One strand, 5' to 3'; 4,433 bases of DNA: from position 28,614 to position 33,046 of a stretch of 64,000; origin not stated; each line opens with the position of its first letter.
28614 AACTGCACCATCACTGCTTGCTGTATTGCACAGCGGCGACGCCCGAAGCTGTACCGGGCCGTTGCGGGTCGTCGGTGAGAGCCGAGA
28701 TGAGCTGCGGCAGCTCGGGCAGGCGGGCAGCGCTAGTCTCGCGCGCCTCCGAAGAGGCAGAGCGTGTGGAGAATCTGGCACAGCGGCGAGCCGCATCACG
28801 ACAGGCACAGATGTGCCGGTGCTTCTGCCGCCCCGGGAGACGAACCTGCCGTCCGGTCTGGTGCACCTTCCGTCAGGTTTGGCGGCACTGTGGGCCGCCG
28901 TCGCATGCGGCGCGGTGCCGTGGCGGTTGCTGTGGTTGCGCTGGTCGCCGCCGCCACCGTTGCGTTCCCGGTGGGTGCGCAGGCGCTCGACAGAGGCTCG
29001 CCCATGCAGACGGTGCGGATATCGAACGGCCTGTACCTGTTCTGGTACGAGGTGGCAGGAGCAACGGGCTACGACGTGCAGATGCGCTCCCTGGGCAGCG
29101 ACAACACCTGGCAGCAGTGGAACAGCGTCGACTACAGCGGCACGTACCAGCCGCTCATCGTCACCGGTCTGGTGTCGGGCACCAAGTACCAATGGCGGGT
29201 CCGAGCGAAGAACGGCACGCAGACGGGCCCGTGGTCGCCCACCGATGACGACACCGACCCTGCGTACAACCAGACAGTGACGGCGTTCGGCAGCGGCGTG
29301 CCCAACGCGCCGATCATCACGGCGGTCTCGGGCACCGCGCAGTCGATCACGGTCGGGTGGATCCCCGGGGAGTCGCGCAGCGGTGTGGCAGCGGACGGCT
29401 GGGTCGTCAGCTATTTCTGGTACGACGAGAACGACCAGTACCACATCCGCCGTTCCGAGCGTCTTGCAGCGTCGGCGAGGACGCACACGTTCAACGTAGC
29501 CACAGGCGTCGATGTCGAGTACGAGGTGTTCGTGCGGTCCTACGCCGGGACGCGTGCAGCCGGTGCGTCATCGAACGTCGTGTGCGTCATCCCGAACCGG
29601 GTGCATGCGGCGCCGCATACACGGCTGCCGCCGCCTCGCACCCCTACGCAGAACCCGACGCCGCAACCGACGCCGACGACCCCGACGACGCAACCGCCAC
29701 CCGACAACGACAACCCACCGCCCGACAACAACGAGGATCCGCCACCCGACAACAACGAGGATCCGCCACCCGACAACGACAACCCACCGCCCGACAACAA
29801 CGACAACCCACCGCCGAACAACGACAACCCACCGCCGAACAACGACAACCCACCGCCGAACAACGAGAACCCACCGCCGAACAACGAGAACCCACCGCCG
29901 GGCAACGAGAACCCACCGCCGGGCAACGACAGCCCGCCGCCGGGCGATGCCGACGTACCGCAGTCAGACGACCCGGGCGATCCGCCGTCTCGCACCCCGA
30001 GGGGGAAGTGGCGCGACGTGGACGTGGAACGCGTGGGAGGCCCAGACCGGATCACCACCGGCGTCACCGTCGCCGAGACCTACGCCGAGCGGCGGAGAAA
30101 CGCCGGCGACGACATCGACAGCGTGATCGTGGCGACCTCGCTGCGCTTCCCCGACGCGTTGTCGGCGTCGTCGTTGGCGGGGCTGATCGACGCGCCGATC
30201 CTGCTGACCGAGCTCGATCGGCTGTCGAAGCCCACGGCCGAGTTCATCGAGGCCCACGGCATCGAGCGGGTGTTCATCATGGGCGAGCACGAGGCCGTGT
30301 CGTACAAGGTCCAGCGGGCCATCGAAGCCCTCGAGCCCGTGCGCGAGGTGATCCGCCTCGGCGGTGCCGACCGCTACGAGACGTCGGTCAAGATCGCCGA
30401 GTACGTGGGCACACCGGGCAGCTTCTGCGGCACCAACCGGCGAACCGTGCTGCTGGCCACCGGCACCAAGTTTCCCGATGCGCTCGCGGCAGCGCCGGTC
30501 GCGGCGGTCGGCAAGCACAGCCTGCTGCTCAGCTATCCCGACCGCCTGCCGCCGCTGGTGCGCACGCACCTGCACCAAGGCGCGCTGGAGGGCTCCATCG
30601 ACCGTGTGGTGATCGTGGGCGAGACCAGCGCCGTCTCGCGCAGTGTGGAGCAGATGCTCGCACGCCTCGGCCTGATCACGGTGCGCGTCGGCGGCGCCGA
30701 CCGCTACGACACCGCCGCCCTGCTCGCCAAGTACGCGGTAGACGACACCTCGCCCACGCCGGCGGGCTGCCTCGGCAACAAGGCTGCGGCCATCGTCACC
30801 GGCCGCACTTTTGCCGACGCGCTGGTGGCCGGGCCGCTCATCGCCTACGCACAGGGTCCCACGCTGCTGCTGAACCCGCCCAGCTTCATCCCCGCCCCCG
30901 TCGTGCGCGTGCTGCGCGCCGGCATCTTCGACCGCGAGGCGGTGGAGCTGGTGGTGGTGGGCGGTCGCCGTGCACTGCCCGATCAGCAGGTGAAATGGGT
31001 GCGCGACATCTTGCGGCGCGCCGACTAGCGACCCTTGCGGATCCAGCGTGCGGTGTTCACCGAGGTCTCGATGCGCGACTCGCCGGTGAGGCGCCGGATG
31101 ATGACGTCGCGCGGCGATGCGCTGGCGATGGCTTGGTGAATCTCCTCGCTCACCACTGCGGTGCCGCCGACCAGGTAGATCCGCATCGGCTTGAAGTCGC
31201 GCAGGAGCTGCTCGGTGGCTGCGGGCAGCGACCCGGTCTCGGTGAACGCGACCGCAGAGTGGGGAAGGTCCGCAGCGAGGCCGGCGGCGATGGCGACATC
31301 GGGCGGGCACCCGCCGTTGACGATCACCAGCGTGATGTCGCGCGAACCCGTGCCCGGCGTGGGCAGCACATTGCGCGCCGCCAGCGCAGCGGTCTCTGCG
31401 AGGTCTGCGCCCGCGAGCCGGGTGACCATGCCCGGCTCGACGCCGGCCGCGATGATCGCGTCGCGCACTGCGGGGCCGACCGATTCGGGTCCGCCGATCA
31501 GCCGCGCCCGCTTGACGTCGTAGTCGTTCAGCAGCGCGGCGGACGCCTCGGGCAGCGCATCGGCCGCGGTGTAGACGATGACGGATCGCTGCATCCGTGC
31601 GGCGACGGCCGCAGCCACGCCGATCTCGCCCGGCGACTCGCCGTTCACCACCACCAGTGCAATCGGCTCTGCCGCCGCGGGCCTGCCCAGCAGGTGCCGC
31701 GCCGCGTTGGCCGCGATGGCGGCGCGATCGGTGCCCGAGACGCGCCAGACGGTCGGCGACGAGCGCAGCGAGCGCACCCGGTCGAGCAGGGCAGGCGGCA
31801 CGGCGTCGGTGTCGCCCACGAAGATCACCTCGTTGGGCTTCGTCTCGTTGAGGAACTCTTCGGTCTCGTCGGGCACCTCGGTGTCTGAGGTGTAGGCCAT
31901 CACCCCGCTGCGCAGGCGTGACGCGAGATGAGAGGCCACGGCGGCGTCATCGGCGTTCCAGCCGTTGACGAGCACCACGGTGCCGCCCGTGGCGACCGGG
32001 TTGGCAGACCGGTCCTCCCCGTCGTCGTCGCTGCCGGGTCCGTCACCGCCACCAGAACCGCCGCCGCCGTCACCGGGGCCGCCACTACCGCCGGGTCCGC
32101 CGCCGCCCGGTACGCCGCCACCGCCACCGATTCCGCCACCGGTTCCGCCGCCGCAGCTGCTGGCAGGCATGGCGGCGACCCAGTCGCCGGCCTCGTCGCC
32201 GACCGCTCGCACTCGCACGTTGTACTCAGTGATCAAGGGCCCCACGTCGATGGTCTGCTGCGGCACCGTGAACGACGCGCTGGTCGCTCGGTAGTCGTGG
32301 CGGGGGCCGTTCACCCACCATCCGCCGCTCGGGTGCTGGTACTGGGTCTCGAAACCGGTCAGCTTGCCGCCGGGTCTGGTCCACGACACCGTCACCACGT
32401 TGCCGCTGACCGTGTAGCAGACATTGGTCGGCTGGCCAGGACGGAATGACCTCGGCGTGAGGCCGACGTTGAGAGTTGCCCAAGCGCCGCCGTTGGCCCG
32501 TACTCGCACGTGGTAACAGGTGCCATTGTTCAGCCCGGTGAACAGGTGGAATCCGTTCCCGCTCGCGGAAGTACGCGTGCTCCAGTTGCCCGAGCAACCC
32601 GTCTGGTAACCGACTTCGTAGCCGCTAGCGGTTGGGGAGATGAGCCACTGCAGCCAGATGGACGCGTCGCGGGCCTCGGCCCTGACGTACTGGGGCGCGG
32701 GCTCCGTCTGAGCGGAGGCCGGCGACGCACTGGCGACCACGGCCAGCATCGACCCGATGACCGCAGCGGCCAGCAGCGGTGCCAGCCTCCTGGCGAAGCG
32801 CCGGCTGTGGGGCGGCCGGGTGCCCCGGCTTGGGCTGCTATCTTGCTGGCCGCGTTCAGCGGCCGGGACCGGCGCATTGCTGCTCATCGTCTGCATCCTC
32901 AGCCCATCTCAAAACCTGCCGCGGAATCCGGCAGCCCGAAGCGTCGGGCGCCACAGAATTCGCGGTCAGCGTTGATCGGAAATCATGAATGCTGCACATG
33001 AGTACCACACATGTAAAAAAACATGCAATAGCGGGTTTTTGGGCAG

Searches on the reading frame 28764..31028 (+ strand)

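Call 26: search_protein_families(library=pfam, proteins=[window:28764-31028:+], max_evalue=0.01)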
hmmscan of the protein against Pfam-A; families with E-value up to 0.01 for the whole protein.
window:28764-31028:+ (754 aa): 4 families
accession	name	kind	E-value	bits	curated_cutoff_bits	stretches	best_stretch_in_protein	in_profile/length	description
PF04122.17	CW_binding_2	-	1.1e-46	157.7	24.9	3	531-629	1-73/73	Cell wall binding domain 2 (CWB2)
PF00041.27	fn3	-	1.3e-05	25.8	25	1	100-159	29-79/84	Fibronectin type III domain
PF16656.11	Pur_ac_phosph_N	-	0.0039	18.1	30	1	94-160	19-88/93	Purple acid Phosphatase, N-terminal domain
PF25788.1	Ig_Rha78A_N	-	0.0043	17.7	27.4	1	101-160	36-96/105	Rha78A-like, N-terminal immunoglobulin domain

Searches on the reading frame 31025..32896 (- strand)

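Call 26: search_protein_families(library=pfam, proteins=[window:31025-32896:-], max_evalue=0.01)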
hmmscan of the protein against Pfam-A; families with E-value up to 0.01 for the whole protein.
window:31025-32896:- (623 aa): 4 families
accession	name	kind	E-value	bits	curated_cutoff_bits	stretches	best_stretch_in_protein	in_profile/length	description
PF04122.17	CW_binding_2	-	5.5e-17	62.5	24.9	1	493-586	1-72/73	Cell wall binding domain 2 (CWB2)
PF00041.27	fn3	-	4e-12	46.6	25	2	67-136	2-71/84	Fibronectin type III domain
PF01108.23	Tissue_fac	-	0.00049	20.4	27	1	48-108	7-68/107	Tissue factor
PF21605.3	CRLF2-like_D2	-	0.009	16.5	27.3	0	92-135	29-70/94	Cytokine receptor-like factor 2-like, D2 domain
